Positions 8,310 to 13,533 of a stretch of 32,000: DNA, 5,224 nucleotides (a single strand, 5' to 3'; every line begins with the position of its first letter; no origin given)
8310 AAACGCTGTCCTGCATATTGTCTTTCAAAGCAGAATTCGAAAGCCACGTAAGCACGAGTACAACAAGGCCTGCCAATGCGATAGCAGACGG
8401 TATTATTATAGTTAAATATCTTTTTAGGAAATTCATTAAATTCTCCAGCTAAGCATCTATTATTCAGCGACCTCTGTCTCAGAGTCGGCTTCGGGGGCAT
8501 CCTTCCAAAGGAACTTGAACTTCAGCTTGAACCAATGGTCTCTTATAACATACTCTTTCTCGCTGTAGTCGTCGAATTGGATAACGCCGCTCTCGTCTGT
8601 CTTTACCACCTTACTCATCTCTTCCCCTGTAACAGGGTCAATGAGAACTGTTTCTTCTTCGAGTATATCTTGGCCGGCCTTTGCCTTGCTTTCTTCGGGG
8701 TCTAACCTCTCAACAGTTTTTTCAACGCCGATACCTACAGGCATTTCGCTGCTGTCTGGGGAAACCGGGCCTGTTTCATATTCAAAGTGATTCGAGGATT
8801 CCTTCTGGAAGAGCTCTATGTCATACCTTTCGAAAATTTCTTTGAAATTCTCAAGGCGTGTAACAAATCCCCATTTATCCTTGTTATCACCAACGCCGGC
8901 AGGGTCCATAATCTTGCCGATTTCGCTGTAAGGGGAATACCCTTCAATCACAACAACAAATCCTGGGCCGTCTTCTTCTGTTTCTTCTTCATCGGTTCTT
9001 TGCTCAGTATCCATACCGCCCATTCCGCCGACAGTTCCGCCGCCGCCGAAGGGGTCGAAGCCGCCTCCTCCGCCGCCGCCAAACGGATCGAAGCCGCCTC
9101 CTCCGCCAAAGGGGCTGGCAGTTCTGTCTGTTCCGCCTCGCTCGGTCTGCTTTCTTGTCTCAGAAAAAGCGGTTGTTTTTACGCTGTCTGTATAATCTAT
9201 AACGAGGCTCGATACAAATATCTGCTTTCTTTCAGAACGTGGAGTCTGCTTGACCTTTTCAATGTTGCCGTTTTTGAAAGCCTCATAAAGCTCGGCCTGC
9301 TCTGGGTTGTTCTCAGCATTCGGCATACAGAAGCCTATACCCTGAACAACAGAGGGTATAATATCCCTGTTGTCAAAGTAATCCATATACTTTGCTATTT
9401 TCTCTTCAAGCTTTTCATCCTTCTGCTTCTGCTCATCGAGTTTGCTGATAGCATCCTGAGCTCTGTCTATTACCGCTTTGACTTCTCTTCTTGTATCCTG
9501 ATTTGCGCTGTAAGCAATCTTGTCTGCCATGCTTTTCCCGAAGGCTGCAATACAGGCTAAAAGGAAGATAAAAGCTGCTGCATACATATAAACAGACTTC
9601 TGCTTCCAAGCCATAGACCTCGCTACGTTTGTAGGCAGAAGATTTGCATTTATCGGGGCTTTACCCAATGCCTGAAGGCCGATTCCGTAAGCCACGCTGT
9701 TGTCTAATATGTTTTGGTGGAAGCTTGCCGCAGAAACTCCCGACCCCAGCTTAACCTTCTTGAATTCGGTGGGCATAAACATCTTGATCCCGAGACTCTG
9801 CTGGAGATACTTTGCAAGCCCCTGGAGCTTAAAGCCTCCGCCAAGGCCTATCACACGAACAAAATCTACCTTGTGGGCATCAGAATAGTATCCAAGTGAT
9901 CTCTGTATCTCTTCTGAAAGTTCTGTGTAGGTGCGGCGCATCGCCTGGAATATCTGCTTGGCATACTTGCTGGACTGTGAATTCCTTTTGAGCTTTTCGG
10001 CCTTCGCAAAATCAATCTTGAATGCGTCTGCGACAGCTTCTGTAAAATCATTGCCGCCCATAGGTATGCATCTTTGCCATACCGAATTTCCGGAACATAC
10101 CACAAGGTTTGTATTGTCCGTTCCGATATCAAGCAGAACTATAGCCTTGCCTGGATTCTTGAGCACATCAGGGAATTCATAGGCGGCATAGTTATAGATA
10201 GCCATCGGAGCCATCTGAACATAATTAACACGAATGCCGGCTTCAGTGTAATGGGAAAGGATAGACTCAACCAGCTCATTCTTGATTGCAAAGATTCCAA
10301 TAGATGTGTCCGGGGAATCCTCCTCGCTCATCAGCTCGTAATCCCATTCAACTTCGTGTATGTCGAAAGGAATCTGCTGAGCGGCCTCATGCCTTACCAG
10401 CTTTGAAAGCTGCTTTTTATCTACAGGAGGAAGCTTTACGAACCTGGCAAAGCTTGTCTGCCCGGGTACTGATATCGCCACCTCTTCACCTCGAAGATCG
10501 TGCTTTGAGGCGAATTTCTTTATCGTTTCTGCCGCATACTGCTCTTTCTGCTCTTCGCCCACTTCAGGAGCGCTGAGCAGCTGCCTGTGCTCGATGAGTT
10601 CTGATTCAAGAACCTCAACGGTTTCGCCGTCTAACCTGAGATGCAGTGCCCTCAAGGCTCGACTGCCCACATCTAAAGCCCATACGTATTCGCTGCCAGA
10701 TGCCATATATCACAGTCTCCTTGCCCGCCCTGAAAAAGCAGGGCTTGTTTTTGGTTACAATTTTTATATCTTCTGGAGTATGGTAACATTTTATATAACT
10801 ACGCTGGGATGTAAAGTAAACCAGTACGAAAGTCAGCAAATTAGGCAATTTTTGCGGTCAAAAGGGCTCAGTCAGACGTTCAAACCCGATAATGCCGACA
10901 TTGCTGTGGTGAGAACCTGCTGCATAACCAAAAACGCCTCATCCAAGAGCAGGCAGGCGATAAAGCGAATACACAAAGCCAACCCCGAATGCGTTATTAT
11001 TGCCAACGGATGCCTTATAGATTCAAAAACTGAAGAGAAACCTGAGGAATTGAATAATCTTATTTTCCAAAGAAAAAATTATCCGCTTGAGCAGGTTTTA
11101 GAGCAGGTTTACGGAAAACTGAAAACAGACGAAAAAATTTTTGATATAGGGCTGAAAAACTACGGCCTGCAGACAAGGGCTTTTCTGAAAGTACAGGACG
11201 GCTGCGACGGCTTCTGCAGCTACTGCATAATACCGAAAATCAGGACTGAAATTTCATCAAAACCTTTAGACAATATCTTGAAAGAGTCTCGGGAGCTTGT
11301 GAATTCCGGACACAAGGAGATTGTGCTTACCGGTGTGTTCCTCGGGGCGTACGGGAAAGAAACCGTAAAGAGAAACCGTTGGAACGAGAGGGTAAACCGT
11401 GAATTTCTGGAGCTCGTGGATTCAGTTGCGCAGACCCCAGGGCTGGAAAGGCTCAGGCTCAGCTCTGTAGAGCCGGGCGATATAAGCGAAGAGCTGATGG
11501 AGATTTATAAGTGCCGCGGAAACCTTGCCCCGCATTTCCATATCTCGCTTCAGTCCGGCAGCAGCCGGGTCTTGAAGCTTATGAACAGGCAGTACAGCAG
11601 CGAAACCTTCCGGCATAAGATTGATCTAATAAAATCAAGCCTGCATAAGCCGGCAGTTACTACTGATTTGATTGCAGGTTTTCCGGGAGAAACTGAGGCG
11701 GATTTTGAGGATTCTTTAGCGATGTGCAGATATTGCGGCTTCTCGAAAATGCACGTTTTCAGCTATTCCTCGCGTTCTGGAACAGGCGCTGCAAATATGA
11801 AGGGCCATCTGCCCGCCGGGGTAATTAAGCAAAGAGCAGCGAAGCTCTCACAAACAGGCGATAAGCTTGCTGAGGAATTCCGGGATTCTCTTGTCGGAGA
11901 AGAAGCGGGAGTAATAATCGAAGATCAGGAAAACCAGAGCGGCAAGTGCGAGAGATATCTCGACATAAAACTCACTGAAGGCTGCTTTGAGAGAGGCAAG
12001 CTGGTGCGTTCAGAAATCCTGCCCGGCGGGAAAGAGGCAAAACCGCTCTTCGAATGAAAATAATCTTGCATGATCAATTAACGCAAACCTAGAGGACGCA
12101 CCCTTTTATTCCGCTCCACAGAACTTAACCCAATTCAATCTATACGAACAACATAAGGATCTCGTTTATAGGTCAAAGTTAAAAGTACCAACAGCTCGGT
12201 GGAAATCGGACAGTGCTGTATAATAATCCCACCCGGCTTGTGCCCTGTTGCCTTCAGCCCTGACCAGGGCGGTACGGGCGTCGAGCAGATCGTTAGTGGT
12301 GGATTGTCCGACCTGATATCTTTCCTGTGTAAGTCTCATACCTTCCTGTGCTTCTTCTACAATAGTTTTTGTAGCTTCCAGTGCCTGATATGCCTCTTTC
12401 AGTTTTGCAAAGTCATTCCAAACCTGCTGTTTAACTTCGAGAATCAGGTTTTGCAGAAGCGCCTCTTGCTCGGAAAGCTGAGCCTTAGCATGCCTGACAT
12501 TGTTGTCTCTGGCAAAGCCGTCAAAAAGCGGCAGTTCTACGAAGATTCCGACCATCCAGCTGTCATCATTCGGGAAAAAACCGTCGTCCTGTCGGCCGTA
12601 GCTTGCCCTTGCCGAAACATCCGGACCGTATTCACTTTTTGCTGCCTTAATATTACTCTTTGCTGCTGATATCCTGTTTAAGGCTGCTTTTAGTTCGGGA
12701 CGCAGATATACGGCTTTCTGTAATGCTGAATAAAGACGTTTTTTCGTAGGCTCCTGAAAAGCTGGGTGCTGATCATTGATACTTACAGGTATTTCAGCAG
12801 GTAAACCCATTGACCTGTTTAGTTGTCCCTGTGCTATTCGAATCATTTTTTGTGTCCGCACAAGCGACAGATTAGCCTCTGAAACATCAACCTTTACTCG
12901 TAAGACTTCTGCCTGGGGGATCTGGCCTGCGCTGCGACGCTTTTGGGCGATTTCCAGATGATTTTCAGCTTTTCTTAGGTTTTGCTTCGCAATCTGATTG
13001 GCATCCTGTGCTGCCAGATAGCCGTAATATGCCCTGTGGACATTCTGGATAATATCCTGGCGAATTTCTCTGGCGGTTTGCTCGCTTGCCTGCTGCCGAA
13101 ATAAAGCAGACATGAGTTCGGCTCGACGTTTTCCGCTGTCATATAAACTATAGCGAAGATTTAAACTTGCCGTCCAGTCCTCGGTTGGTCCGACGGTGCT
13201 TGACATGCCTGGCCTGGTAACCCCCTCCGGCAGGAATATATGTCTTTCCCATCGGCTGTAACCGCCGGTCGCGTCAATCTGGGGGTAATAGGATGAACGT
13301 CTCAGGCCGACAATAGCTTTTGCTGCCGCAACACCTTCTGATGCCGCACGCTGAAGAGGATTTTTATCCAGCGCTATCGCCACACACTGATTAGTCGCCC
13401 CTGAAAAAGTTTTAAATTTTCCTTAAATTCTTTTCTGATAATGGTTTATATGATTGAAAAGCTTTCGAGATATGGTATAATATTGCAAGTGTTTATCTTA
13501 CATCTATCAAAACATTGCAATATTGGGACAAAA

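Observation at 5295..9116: Exact FDPFGG motif repeated five times across two proteins of the same operon, embedded in poly-Gly and charged disordered tracts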

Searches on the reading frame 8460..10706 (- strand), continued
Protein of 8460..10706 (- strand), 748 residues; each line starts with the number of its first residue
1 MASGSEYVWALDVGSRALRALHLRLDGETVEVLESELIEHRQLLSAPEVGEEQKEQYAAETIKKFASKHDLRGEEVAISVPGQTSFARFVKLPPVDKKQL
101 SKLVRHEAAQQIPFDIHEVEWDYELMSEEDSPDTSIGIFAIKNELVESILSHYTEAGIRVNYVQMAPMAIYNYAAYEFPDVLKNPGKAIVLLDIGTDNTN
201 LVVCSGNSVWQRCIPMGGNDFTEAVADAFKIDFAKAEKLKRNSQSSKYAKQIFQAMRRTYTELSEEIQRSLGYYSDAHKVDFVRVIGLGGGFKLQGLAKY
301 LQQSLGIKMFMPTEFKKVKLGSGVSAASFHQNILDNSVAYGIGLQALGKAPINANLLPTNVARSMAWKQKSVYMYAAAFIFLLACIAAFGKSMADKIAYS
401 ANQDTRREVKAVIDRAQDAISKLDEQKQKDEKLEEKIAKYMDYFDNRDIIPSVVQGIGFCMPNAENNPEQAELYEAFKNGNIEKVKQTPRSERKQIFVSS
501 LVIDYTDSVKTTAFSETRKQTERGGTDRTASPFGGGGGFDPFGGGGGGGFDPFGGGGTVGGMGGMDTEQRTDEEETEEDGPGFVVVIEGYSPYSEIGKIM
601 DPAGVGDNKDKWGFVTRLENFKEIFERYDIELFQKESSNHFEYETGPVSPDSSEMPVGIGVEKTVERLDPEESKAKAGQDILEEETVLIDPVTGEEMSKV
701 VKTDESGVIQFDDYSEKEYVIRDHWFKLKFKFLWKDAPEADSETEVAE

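Call 67: find_encoding_contigs(protein=P0080, flank=5000, max_places=1)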
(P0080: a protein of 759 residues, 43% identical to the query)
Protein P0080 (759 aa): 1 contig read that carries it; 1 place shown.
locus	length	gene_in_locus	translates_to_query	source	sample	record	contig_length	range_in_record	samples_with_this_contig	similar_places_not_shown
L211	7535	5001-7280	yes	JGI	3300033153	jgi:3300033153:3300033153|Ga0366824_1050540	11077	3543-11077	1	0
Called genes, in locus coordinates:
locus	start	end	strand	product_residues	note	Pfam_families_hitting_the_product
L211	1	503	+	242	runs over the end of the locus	PF03740:PdxJ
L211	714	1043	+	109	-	PF00829:Ribosomal_L21p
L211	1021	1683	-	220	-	PF13241:NAD_binding_7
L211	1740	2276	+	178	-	PF05683:Fumerase_C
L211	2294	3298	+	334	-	PF06071:YchF-GTPase_C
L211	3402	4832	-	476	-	PF00919:UPF0004, PF04055:Radical_SAM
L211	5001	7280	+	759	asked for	PF11104:PilM_2, PF14450:FtsA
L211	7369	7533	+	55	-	?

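Call 69: predict_structure(alignment_id=A6)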
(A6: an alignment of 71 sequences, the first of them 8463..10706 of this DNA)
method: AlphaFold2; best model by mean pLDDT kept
length: 748 residues; sequences in the alignment: 71
mean_pLDDT: 81.3   pTM: 0.54
mean pLDDT of the five models: 81.3, 80.9, 80.7, 80.3, 77.9
residues with pLDDT >= 90: 324; 70-90: 288; 50-70: 61; < 50: 75
segments of 3 or more residues with pLDDT < 50: 1-3, 426-428, 519-576, 742-748
pLDDT, mean of each block of 10 residues (from residue 1): 69 93 91 94 87 92 93 89 83 83 89 88 78 82 89 90 93 90 85 92 85 91 94 90 87 93 95 89 93 89 94 91 89 92 94 88 81 89 93 78 59 57 49 60 74 91 90 92 92 92 90 68 29 28 29 31 29 53 94 91 86 92 88 88 93 88 81 65 87 90 83 87 94 83 41
secondary structure, 60 per line:
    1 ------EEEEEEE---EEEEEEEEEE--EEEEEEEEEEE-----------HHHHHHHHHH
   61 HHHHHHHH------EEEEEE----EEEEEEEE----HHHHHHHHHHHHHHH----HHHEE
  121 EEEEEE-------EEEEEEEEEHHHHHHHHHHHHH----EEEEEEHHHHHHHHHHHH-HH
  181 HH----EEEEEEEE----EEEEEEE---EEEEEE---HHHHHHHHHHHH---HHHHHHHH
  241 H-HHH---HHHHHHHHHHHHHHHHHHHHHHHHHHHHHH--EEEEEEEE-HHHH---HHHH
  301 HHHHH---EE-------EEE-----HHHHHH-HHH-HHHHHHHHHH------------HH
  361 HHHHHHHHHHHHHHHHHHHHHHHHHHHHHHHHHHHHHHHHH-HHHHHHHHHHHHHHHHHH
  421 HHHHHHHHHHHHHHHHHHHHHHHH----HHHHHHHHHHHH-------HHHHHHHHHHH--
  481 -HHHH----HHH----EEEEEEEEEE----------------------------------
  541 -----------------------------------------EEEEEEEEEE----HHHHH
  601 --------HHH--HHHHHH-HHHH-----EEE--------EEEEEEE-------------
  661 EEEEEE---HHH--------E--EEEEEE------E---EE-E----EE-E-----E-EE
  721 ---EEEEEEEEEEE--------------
elements in order (helices of 4 or more, strands of 3 or more residues): E7-13 E17-26 E29-39 H51-68 E75-80 E85-92 H97-111 E119-126 E134-142 H143-155 E160-165 H166-177 H179-182 E187-194 E199-205 E209-214 H218-229 H233-241 H249-278 E281-288 H290-293 H297-305 E318-320 H326-331 H337-346 H359-401 H403-444 H449-460 H468-478 H482-485 E497-506 E582-591 H596-600 H614-619 H621-624 E630-632 E641-647 E661-666 E684-689 E724-734
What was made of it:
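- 8460..10706 (-): Gene for the 748-aa PilM-TM-periplasmic fusion protein ('PilMN', GspL-like architecture). AF2 model with mean pLDDT 81 (call 69).
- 9537..9593 (-): Single transmembrane segment, residues 372-390, inside a long helix (359-444). Helix in the AF2 model (call 69).
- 8979..9152 (-): Disordered loop (residues 519-576) inserted between two strands of the periplasmic domain. It holds SPFGG plus two FDPFGG, followed by a GGMGGM remnant. pLDDT about 29 (call 69).
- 8484..8963 (-): Folded C-terminal periplasmic domain, residues 582-741. AF2 pLDDT 81-94 (call 69).
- On GspL (Pfam PF05134 T2SSL): Only the domain architecture is alike (call 69).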

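Call 72: fold_search(model_id=the predicted structure, library=pdb)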
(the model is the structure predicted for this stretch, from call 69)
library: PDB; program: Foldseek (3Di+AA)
matches with E <= 10: 1498; with E <= 0.001: 483
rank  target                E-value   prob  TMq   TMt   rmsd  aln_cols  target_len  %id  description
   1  5eou_B                9.7e-26  1.00  0.41  0.82   4.1       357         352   19  Pseudomonas aeruginosa PilM:PilN1-12 bound to ATP (released 2016-04-27)
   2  5eox_B                8.8e-25  1.00  0.36  0.71   5.8       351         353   19  Pseudomonas aeruginosa PilM bound to ADP (released 2016-04-27)
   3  5eoy_A                5.4e-24  1.00  0.37  0.71   5.9       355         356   18  Pseudomonas aeruginosa SeMet-PilM bound to ADP (released 2016-04-27)
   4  5eoy_B                2.5e-23  1.00  0.37  0.71   5.7       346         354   18  Pseudomonas aeruginosa SeMet-PilM bound to ADP (released 2016-04-27)
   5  3jc8_Ma               4.9e-23  1.00  0.40  0.80   3.7       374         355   21  Architectural model of the type IVa pilus machine in a piliated state (released 2016-03-16)
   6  5eq6_A                5.8e-23  1.00  0.37  0.70   6.0       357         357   19  Pseudomonas aeruginosa PilM bound to AMP-PNP (released 2016-04-27)
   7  5eq6_B                1.3e-22  1.00  0.35  0.67   6.2       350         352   18  Pseudomonas aeruginosa PilM bound to AMP-PNP (released 2016-04-27)
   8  2ych_A                2.4e-22  1.00  0.39  0.83   3.7       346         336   24  PilM-PilN type IV pilus biogenesis complex (released 2011-05-11)
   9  5eou_A                2.6e-22  1.00  0.39  0.81   4.1       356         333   18  Pseudomonas aeruginosa PilM:PilN1-12 bound to ATP (released 2016-04-27)
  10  5eox_A                3.8e-22  1.00  0.36  0.71   5.9       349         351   19  Pseudomonas aeruginosa PilM bound to ADP (released 2016-04-27)
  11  3wt0_C                3.8e-17  1.00  0.35  0.65   5.9       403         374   16  Crystal Structure Analysis of Cell Division Protein (released 2015-04-29)
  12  3wqt_A                6.0e-17  1.00  0.33  0.63   6.2       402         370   15  Staphylococcus aureus FtsA complexed with AMPPNP (released 2014-10-08)
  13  7q6i_D                7.0e-17  1.00  0.37  0.71   4.6       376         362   15  Vibrio maritimus FtsA 1-396 ATP and FtsN 1-29, bent tetramers in double filament arrangement (released 2022-09-21)
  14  3wt0_D                7.0e-17  1.00  0.34  0.63   6.1       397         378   16  Crystal Structure Analysis of Cell Division Protein (released 2015-04-29)
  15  3wt0_A                7.4e-17  1.00  0.35  0.65   5.9       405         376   16  Crystal Structure Analysis of Cell Division Protein (released 2015-04-29)
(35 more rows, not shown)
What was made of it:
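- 8460..10706 (-): Foldseek match to PilM 5eou, TM 0.82 (call 72).
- On PilM (Pfam PF11104 / TIGR01175): FtsA structures rank second (call 72).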

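Call 88: find_encoding_contigs(protein=P0045, flank=5000, max_places=1)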
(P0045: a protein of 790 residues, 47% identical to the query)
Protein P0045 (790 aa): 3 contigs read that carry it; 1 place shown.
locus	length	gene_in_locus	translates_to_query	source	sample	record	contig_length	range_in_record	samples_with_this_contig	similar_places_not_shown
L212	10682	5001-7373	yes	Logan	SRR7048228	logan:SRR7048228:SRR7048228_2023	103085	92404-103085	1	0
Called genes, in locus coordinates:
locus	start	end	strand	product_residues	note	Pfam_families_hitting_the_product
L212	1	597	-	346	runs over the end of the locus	PF02424:ApbE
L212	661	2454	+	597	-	PF19864:Radical_SAM_N2, PF04055:Radical_SAM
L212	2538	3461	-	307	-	PF02881:SRP54_N, PF00448:SRP54, PF13401:AAA_22 (faint), PF13604:AAA_30 (weak)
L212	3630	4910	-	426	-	PF00919:UPF0004, PF04055:Radical_SAM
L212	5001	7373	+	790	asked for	PF11104:PilM_2, PF14450:FtsA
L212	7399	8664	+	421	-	-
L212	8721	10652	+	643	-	-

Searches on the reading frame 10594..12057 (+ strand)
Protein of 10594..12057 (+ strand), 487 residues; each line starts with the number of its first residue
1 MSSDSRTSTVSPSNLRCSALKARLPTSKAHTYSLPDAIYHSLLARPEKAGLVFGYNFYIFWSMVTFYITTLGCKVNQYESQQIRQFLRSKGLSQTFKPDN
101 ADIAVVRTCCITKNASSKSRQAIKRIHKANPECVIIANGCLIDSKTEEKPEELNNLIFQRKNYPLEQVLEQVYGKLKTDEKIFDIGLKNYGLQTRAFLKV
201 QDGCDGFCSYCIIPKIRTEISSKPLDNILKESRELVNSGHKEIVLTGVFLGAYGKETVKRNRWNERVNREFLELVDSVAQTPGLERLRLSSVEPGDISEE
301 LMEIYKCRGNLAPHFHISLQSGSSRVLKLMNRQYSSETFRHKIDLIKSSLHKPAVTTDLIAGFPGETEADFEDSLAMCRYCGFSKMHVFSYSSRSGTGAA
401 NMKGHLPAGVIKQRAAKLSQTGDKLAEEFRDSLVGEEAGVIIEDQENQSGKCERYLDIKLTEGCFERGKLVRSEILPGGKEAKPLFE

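Call 40: search_protein_families(library=pfam, proteins=[window:10594-12057:+], max_evalue=0.001)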
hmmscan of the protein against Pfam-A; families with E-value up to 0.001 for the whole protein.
window:10594-12057:+ (487 aa): 2 families
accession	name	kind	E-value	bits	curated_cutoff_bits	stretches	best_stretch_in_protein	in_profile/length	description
PF04055.27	Radical_SAM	-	6.6e-23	82.1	29.5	1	199-376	2-164/166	Radical SAM superfamily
PF00919.26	UPF0004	-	3.2e-22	78.8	27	1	66-150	2-87/98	Uncharacterized protein family UPF0004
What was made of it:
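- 10594..12057 (+): Divergently transcribed MiaB/RimO-family radical-SAM gene. It is a conserved neighbour of the module, with no shown functional link. Pfam in call 40.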

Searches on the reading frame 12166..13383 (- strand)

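Call 40: search_protein_families(library=pfam, proteins=[window:12166-13383:-], max_evalue=0.001)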
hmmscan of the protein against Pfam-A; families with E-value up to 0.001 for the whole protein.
window:12166-13383:- (405 aa): 1 family
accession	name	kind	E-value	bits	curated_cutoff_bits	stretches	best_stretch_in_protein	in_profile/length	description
PF02321.23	OEP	-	6.9e-65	218.8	22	2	221-399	5-187/187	Outer membrane efflux protein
